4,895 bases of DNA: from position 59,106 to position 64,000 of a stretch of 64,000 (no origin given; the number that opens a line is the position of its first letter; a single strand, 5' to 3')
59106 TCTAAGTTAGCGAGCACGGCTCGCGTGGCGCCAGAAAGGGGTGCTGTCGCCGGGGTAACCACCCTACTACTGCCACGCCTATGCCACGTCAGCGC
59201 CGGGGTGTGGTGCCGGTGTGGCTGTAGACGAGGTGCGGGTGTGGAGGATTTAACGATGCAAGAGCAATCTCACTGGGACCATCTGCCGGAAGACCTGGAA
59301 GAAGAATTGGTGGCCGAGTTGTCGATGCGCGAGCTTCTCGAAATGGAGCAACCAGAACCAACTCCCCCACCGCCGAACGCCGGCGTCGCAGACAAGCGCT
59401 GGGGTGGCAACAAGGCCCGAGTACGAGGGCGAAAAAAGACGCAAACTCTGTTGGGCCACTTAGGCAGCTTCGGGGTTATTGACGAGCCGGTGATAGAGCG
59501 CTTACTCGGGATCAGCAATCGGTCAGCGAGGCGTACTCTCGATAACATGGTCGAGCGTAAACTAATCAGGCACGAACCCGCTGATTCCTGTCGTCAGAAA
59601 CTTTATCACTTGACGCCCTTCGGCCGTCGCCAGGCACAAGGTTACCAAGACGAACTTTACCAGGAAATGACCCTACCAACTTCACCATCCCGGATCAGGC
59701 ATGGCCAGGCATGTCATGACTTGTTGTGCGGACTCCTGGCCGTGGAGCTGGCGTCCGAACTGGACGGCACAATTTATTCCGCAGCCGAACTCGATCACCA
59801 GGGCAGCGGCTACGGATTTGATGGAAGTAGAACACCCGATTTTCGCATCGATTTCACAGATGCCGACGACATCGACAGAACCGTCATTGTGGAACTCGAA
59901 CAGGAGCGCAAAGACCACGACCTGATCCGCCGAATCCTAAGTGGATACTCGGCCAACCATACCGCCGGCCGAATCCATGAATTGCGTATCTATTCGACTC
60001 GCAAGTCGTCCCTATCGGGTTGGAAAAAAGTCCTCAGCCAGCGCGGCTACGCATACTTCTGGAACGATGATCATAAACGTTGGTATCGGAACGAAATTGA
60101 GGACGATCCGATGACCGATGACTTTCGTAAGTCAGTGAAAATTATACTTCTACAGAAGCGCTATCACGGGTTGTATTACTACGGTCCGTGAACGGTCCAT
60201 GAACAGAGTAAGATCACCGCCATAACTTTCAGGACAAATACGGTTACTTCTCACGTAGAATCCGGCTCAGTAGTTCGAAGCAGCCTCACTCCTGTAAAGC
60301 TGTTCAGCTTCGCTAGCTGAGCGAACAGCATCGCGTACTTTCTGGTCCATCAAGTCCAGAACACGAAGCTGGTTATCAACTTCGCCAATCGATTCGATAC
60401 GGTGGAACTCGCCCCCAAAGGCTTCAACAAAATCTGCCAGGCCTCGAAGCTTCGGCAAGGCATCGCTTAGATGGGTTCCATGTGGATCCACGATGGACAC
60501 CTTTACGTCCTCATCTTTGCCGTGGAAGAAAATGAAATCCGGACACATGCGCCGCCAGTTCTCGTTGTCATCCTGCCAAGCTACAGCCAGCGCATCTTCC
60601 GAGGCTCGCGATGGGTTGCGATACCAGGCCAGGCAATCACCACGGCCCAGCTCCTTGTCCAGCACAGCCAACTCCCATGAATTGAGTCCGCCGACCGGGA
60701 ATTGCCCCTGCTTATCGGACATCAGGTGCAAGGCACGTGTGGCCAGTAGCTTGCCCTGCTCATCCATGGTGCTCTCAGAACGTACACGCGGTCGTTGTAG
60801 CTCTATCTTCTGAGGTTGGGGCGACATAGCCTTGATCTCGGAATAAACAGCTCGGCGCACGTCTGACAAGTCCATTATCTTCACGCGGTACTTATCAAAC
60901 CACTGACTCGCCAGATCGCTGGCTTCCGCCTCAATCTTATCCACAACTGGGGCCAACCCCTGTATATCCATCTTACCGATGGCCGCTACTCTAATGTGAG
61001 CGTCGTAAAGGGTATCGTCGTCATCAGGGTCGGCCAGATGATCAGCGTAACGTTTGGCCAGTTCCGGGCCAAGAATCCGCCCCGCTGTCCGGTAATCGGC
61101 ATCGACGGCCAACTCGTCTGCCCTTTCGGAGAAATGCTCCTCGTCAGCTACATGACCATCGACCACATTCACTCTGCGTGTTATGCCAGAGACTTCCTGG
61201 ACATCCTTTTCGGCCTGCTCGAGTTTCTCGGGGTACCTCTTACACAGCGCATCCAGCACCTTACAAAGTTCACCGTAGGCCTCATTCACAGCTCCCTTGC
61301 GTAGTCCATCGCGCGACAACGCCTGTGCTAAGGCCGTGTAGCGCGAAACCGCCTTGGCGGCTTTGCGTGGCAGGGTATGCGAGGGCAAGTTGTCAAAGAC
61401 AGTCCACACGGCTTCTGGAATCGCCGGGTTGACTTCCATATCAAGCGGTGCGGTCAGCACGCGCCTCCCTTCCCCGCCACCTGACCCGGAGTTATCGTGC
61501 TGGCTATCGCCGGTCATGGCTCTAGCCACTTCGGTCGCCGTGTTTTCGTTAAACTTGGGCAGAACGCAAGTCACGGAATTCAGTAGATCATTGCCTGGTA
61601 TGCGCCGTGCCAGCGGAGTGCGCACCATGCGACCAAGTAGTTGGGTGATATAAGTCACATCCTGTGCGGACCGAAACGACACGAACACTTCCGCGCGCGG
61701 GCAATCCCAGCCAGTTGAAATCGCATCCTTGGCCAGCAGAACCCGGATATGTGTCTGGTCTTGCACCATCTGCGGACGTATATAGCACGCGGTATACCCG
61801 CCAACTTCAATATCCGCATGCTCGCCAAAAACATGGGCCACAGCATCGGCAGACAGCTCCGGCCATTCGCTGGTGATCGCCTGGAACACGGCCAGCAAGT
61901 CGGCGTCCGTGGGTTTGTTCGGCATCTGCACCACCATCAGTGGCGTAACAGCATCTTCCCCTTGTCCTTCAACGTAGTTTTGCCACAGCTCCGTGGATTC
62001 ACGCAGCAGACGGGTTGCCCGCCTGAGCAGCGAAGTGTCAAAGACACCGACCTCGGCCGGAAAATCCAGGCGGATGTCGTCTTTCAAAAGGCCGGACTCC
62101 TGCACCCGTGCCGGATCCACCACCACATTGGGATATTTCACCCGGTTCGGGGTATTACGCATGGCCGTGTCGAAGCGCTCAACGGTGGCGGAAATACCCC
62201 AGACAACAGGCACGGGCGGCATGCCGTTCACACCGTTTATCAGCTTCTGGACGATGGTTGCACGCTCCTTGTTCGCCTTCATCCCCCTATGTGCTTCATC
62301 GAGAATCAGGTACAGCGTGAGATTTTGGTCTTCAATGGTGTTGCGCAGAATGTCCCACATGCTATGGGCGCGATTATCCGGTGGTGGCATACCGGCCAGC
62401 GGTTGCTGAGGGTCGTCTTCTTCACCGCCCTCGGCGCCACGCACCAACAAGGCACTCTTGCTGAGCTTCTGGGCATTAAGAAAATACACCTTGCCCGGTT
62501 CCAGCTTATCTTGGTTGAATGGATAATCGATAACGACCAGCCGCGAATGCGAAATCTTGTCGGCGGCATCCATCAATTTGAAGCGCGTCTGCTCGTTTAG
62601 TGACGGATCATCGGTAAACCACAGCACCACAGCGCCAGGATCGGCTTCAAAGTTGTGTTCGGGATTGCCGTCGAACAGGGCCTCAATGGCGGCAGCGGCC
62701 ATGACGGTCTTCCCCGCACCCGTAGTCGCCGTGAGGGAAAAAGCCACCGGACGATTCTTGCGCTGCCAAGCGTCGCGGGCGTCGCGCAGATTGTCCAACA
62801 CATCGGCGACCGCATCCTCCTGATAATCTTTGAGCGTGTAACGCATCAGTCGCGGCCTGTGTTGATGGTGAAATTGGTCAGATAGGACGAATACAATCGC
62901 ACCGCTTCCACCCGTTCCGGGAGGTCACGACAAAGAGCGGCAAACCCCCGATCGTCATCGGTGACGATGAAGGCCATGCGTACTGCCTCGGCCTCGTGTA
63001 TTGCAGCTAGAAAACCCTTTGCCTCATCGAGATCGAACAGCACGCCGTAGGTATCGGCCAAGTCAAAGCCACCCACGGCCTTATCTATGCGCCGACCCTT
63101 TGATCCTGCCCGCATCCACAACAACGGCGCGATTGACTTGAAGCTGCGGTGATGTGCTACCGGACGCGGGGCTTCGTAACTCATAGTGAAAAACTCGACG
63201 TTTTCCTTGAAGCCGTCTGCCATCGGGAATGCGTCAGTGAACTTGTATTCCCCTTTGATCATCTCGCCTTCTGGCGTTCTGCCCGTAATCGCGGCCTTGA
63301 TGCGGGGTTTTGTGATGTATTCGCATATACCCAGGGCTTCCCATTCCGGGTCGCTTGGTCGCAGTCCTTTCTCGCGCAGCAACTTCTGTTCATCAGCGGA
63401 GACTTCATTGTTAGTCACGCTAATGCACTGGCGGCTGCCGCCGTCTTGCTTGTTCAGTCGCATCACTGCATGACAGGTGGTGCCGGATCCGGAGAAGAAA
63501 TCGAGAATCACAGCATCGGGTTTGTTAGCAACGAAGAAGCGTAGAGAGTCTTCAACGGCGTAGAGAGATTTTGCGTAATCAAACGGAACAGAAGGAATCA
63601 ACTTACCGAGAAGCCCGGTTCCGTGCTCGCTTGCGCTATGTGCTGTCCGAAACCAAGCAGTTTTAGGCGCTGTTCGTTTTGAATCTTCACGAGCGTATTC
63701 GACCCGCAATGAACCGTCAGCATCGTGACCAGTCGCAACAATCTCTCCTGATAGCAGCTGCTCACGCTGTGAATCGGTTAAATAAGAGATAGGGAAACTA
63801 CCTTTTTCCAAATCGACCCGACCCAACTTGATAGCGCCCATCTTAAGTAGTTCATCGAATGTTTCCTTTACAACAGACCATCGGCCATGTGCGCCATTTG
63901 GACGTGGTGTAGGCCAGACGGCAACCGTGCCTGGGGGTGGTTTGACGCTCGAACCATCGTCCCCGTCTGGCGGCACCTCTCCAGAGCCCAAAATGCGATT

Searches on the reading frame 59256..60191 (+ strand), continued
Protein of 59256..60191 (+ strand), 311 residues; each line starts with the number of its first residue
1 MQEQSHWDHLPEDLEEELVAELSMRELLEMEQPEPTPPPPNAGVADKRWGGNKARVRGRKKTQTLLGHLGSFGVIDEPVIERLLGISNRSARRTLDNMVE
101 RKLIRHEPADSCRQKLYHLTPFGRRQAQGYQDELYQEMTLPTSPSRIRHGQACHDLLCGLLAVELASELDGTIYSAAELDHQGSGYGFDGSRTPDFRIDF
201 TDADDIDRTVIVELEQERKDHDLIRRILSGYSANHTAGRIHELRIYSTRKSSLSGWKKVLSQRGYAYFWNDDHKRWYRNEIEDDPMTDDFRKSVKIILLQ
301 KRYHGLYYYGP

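Call 131: fold_search(model_id=the predicted structure, library=pdb)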
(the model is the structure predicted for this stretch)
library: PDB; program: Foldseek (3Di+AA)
matches with E <= 10: 1315; with E <= 0.001: 0
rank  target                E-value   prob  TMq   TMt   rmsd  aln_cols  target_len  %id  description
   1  4m6x_A                9.0e-03  0.57  0.17  0.17  17.9       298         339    8  Mutant structure of methyltransferase from Streptomyces hygroscopicus complexed with S-adenosyl-L-homocysteine and met (released 2014-06-25)
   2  5yhy                  1.0e-02  0.99  0.20  0.39  14.0       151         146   14  Structure of Lactococcus lactis ZitR, C30S mutant (released 2017-12-06)
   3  5jls                  1.1e-02  1.00  0.21  0.44   9.2       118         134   14  Crystal Structure of Adhesin competence repressor (AdcR) from Streptococcus pyogenes (C-terminally His tagged) (released 2017-05-03)
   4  2nnn_D                1.2e-02  1.00  0.20  0.44   7.3        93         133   22  Crystal structure of probable transcriptional regulator from Pseudomonas aeruginosa (released 2006-11-21)
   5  4kif_B                1.2e-02  0.47  0.16  0.15  16.7       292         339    8  Crystal structure of methyltransferase from Streptomyces hygroscopicus complexed with phenylpyruvic acid (released 2014-05-07)
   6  5yi0_A                1.3e-02  1.00  0.21  0.41  11.3       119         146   14  Structure of Lactococcus lactis ZitR, C30AH42A mutant (released 2017-12-06)
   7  4m71_B                1.3e-02  0.47  0.17  0.16  16.8       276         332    8  Mutant structure of methyltransferase from Streptomyces hygroscopicus complexed with S-adenosyl-L-homocysteine and met (released 2014-06-25)
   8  5yi1                  1.4e-02  1.00  0.23  0.49   6.1       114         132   16  Structure of Lactococcus lactis ZitR, C30AH42A mutant in apo form (released 2017-12-06)
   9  3vod_A                1.6e-02  0.99  0.17  0.35  10.3       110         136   19  Crystal Structure of mutant MarR C80S from E.coli (released 2013-03-06)
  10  9ff3                  1.6e-02  0.97  0.23  0.38  14.5       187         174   12  The structure of delta-ScoC, a global regulator protein from Geobacillus kaustophilus T-1 (released 2025-06-04)
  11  5h3r_A                1.7e-02  1.00  0.18  0.37   7.3        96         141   18  Crystal Structure of mutant MarR C80S from E.coli complexed with operator DNA (released 2017-08-02)
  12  1wtd_A                1.8e-02  0.69  0.21  0.24  13.8       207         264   10  Crystal structure of type II restrcition endonuclease, EcoO109I DNA-free form (released 2004-12-14)
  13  7ux8_A                1.8e-02  0.30  0.17  0.14  18.4       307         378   11  Crystal structure of MfnG, an L- and D-tyrosine O-methyltransferase from the marformycin biosynthesis pathway of Strep (released 2022-09-28)
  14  4a6d                  1.9e-02  0.35  0.18  0.16  18.1       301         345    9  Crystal structure of human N-acetylserotonin methyltransferase (ASMT) in complex with SAM (released 2012-11-07)
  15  3nqo_A                2.0e-02  0.99  0.20  0.32  10.1       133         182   16  Crystal structure of a MarR family transcriptional regulator (CD1569) from Clostridium difficile 630 at 2.20 A resolut (released 2010-07-21)
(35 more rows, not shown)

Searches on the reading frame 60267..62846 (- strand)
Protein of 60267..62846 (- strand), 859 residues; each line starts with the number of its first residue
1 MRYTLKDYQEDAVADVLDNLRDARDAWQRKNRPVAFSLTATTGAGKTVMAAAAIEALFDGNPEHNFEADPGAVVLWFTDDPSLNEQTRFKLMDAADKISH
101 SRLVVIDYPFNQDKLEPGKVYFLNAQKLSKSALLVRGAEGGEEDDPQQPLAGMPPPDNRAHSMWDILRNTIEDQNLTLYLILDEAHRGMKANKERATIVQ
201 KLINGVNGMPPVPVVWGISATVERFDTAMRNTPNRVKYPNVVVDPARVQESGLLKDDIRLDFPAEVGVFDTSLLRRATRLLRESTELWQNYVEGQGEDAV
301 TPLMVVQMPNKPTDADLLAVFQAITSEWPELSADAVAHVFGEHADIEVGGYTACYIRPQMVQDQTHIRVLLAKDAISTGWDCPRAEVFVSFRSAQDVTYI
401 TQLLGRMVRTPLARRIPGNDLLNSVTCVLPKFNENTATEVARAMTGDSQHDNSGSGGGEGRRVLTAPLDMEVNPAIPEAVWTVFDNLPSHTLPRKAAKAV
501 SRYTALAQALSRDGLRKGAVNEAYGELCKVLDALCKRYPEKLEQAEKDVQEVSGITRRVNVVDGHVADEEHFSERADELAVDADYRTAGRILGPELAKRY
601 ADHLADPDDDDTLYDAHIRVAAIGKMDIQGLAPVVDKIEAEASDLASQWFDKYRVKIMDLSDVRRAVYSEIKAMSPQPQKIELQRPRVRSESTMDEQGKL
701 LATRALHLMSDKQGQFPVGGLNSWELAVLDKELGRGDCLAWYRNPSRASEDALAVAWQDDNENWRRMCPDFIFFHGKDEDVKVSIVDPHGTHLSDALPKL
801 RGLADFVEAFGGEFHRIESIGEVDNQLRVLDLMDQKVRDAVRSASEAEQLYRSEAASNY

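Call 14: search_protein_families(library=pfam, proteins=[window:60267-62846:-], max_evalue=0.01)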
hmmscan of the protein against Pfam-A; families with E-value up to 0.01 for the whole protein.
window:60267-62846:- (859 aa): 4 families
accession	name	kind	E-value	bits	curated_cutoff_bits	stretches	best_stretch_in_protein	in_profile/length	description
PF04851.21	ResIII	-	1.5e-13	51.5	22.5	1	3-223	2-163/164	Type III restriction enzyme, res subunit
PF00270.35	DEAD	-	0.00032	20.9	26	0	174-223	116-161/167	DEAD/DEAH box helicase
PF13481.12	AAA_25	-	0.0041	17.2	27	0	37-94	37-96/195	AAA domain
PF00271.37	Helicase_C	-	0.007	17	23.5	0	365-409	64-108/110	Helicase conserved C-terminal domain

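Call 41: search_protein_families(library=padloc, proteins=[window:60267-62846:-], max_evalue=0.01)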
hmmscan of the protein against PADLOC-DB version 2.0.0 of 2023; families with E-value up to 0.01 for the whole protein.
window:60267-62846:- (859 aa): 3 families
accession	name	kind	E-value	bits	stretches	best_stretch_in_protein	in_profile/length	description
PDLC03653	REase_III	-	6.8e-08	29.1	1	363-419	422-478/883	Type III restriction enzyme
PDLC03650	REase_III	-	4e-07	26.8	1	365-421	376-432/898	Type III restriction enzyme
PDLC03652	REase_III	-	5.8e-05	19.3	1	345-419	323-397/809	Type III restriction enzyme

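Call 84: find_encoding_contigs(protein=window:60267-62846:-, flank=10000, max_places=3)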
Protein window:60267-62846:- (859 aa): 4 contigs read that carry it; 3 places shown.
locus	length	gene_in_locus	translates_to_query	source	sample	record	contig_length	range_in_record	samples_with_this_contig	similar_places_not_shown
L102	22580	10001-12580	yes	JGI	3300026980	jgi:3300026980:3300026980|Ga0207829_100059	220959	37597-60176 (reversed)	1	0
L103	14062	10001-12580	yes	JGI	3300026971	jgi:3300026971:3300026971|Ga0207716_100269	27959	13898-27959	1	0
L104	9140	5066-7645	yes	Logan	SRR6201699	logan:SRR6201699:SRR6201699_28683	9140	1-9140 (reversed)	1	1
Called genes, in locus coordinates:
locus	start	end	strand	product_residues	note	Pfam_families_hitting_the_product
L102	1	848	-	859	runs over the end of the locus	PF02861:Clp_N, PF05621:TniB (weak), PF00004:AAA, PF17871:AAA_lid_9, PF00004:AAA, PF07724:AAA_2, PF07728:AAA_5, PF10431:ClpB_D2-small, +8 more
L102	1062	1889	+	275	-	PF00797:Acetyltransf_2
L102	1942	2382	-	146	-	PF00011:HSP20, PF17886:ArsA_HSP20 (weak)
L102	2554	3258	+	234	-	PF03641:Lysine_decarbox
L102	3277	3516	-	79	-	-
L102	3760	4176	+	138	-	PF01894:YjbQ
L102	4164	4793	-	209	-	PF09837:DUF2064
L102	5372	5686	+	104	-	-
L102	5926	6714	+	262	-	PF03090:Replicase, PF04545:Sigma70_r4 (faint), PF08708:PriCT_1 (weak), PF13384:HTH_23 (weak), PF01381:HTH_3 (weak), PF13518:HTH_28 (faint)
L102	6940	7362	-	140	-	-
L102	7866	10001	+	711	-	PF01555:N6_N4_Mtase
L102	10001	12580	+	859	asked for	PF04851:ResIII, PF27151:YagJ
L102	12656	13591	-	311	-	-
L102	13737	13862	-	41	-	-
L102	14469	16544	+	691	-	-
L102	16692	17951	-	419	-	PF00817:IMS, PF11799:IMS_C, PF13438:DUF4113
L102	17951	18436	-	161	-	PF00717:Peptidase_S24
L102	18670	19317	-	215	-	-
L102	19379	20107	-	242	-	-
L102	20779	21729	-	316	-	-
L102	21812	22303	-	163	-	PF13302:Acetyltransf_3, PF13420:Acetyltransf_4, PF00583:Acetyltransf_1, PF13508:Acetyltransf_7 (weak)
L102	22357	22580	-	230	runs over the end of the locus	-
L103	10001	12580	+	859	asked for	PF04851:ResIII, PF27151:YagJ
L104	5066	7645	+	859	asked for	PF04851:ResIII, PF27151:YagJ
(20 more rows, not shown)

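Call 85: search_protein_families(library=pfam, proteins=[L102:5372-5686:+, L102:6940-7362:-, L102:5926-6714:+], max_evalue=0.01)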
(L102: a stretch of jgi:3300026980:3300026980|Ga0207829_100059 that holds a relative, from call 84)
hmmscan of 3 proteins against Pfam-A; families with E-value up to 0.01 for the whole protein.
L102:5372-5686:+ (104 aa): 0 families

L102:6940-7362:- (140 aa): 0 families

L102:5926-6714:+ (262 aa): 16 families
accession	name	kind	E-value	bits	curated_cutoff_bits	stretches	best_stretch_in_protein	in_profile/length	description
PF03090.23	Replicase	-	2.6e-31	108.9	26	1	1-106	26-130/130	Replicase family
PF01381.28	HTH_3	-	8.4e-08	32.6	23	1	231-260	4-33/55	Helix-turn-helix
PF08708.16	PriCT_1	-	3e-07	30.4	21.1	1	124-190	12-67/67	Primase C terminal 1 (PriCT-1)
PF13384.12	HTH_23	-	4.6e-07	29.9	24.6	1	231-256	12-37/50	Homeodomain-like domain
PF04545.22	Sigma70_r4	-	1e-05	25.4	24.1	1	234-257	18-41/50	Sigma-70, region 4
PF13518.12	HTH_28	-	2.2e-05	24.9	25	1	232-257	9-33/52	Helix-turn-helix domain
PF08281.18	Sigma70_r4_2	-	0.00013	22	25.7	1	232-256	22-46/54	Sigma-70, region 4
PF08279.18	HTH_11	-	0.0004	20.6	25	0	230-255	8-34/55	HTH domain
PF00376.29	MerR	-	0.00042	20.5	28.2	1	241-259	4-22/38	MerR family regulatory protein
PF10668.15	Phage_terminase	-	0.00054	20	22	1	234-261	18-47/67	Phage terminase small subunit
PF13560.12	HTH_31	-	0.0009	19.9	27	1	230-258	8-36/64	Helix-turn-helix domain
PF13542.12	HTH_Tnp_ISL3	-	0.0012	18.7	27.4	1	232-256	22-46/51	Helix-turn-helix domain of transposase family ISL3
PF12728.13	HTH_17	-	0.0015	19.2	27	0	238-256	3-21/51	Helix-turn-helix domain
PF15943.11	YdaS_toxin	-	0.0021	18.3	30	0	239-257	11-29/65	Bacterial toxin YdaS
PF13551.12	HTH_29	-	0.0035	17.9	28.1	0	231-256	6-32/64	Winged helix-turn helix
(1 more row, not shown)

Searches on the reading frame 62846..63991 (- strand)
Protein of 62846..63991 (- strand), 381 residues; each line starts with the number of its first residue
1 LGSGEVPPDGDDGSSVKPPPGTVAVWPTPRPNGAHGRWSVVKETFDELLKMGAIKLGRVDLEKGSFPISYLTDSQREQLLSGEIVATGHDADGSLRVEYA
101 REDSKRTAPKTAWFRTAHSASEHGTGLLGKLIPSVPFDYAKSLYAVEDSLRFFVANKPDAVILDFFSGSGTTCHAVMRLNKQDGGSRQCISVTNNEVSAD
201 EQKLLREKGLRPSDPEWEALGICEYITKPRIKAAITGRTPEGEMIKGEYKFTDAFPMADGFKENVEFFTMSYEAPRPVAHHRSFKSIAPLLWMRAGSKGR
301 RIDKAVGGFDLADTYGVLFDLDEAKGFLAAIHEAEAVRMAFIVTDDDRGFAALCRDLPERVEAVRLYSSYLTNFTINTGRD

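Call 14: search_protein_families(library=pfam, proteins=[window:62846-63991:-], max_evalue=0.01)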
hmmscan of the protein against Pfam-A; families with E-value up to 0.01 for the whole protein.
window:62846-63991:- (381 aa): 1 family
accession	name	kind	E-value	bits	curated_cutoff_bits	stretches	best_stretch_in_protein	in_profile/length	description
PF01555.25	N6_N4_Mtase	-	3.2e-06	27.7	26.7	1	156-182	179-205/221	DNA methylase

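Call 41: search_protein_families(library=padloc, proteins=[window:62846-63991:-], max_evalue=0.01)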
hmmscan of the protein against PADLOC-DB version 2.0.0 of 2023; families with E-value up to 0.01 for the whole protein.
window:62846-63991:- (381 aa): 15 families
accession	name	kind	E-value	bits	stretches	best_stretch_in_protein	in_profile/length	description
PDLC03645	MTase_III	-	8.2e-122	405.6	1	7-379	339-708/709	Type III methyltransferase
PDLC03634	MTase_III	-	1.6e-22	78.1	1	38-234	320-475/621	Type III methyltransferase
PDLC03641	MTase_III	-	4e-20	69.9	1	74-203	330-455/657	Type III methyltransferase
PDLC03640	MTase_III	-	1.3e-15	54.8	1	73-201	307-437/654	Type III methyltransferase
PDLC03646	MTase_III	-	1e-14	51.4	1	73-198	705-828/1057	Type III methyltransferase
PDLC03642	MTase_III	-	4.6e-14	50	1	128-200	337-403/528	Type III methyltransferase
PDLC03644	MTase_III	-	7.6e-13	46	1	86-197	274-384/542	Type III methyltransferase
PDLC03637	MTase_III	-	3.2e-12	43.9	1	81-197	340-456/513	Type III methyltransferase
PDLC03639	MTase_III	-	6.9e-12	42.5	1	120-201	407-486/639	Type III methyltransferase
PDLC03643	MTase_III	-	2.6e-05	21.5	1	139-193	213-265/465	Type III methyltransferase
PDLC03278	MTase_II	-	0.00027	18.5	1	154-182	300-328/390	Type II methyltransferase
PDLC03354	MTase_II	-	0.00057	17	1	156-206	338-391/425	Type II methyltransferase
PDLC03371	MTase_II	-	0.0031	15.1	1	156-181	208-233/260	Type II methyltransferase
PDLC03228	MTase_II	-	0.0044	14.9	1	156-182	161-187/227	Type II methyltransferase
PDLC03265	MTase_II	-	0.0077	13.7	0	156-182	284-310/333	Type II methyltransferase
